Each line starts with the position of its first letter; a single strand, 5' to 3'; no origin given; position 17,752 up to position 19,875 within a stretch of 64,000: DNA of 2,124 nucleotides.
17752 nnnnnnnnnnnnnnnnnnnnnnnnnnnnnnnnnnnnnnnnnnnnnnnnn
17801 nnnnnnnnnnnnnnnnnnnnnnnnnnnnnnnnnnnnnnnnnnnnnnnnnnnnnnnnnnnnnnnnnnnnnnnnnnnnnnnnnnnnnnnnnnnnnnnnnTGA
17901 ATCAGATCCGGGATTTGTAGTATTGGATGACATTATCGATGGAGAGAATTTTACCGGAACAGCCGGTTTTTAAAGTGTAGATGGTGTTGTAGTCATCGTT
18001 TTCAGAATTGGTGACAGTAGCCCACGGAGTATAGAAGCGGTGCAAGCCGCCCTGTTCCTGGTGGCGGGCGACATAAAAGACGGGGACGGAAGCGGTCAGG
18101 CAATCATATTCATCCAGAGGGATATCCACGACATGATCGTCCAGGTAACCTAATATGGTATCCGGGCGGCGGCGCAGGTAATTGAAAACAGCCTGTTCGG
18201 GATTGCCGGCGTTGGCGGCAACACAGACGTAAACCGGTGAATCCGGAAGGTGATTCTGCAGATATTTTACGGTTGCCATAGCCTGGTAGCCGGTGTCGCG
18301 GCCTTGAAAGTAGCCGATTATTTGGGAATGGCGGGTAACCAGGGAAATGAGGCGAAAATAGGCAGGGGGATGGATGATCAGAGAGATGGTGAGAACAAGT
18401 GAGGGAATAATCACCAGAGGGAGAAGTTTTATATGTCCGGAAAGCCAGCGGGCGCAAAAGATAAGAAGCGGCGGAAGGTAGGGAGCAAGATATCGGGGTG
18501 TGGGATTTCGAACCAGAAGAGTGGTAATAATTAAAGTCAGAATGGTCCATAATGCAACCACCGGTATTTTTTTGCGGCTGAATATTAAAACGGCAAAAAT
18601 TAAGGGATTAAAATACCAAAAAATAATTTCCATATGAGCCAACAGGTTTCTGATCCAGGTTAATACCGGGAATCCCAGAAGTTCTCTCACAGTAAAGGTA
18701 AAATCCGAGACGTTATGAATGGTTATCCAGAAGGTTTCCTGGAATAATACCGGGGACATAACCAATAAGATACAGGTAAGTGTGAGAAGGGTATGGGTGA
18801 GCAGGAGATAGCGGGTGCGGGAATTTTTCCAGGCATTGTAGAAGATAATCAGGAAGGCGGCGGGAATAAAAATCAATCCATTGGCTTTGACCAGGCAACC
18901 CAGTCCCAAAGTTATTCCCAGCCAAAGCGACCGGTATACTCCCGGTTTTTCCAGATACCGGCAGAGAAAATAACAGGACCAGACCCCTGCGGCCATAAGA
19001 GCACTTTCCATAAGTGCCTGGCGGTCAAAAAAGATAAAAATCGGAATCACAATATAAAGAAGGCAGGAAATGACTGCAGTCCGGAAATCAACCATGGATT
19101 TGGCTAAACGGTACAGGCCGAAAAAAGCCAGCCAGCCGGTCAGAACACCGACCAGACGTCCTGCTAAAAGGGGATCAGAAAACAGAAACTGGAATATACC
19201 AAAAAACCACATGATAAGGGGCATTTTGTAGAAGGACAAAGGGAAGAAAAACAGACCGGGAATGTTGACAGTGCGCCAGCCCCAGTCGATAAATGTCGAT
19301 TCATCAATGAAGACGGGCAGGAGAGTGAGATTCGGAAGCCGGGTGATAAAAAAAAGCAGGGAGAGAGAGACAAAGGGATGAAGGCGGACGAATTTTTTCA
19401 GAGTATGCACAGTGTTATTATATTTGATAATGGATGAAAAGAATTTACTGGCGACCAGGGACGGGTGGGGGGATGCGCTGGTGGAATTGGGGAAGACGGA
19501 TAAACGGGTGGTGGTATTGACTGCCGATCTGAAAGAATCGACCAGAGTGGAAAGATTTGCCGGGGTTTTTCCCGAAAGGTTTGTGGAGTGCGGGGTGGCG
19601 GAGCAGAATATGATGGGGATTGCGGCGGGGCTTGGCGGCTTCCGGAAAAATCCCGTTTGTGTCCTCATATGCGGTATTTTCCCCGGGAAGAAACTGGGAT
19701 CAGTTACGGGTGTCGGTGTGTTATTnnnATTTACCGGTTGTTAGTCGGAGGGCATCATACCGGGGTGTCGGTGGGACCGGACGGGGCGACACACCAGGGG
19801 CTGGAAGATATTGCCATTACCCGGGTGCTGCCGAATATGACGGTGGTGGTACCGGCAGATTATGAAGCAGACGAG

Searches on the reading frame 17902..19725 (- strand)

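Call 67: search_protein_families(library=pfam, proteins=[window:17902-19725:-], max_evalue=0.00001)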
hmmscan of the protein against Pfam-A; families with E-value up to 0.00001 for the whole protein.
window:17902-19725:- (607 aa): 2 families
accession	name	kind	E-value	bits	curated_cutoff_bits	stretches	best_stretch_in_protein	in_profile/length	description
PF13231.12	PMT_2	-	2.2e-18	67.4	26.1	1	169-327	4-158/160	Dolichyl-phosphate-mannose-protein mannosyltransferase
PF02366.24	PMT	-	2.5e-09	37.5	22.7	1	191-337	91-242/245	Dolichyl-phosphate-mannose-protein mannosyltransferase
